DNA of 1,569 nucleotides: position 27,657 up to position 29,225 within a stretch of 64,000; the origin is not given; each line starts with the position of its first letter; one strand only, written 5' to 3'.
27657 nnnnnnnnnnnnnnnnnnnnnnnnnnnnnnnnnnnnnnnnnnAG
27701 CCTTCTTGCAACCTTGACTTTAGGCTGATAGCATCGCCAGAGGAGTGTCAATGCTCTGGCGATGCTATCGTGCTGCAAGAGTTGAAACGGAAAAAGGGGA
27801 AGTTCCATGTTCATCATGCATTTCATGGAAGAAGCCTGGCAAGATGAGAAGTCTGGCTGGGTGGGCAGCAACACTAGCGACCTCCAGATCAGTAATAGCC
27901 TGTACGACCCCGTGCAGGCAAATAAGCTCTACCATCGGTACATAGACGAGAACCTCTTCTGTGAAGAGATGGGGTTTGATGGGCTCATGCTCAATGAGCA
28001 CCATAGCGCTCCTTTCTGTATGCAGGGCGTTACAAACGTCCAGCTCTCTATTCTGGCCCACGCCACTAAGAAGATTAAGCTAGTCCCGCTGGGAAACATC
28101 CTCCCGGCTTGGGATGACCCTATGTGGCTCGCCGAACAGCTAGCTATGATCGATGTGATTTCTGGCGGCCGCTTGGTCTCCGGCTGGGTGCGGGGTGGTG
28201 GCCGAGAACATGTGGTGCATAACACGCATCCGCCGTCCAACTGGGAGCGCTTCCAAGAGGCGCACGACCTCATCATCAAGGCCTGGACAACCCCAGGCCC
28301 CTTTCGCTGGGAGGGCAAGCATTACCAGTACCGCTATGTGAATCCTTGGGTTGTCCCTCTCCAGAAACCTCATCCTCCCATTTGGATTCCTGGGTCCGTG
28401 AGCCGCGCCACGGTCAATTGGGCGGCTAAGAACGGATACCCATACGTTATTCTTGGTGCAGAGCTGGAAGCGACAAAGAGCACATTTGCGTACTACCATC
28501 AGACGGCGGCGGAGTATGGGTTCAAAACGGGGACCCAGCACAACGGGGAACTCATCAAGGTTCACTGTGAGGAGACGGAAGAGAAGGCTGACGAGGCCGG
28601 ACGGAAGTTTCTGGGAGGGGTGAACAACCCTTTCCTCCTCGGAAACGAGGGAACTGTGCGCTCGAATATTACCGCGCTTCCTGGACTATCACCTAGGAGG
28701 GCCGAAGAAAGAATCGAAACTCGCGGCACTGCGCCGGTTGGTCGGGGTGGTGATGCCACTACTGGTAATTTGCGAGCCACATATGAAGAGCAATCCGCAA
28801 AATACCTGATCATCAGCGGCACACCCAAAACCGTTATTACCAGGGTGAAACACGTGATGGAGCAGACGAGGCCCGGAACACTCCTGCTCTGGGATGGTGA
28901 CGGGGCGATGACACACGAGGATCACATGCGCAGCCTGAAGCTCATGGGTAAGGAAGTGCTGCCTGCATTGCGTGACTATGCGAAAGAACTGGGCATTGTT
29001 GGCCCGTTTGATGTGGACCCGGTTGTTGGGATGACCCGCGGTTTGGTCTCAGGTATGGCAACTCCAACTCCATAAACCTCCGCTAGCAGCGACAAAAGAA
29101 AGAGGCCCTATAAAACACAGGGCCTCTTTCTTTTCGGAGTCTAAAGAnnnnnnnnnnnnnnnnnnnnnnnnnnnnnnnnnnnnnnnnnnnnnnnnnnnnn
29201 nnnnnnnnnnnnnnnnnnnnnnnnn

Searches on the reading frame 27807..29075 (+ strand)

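Call 4: search_protein_families(library=pfam, proteins=[window:27807-29075:+])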
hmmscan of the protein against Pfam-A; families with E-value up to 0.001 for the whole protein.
window:27807-29075:+ (422 aa): 1 family
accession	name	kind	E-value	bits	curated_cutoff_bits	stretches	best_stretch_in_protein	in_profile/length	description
PF00296.26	Bac_luciferase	-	1.4e-36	126.9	27.9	1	52-352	32-308/314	Luciferase-like monooxygenase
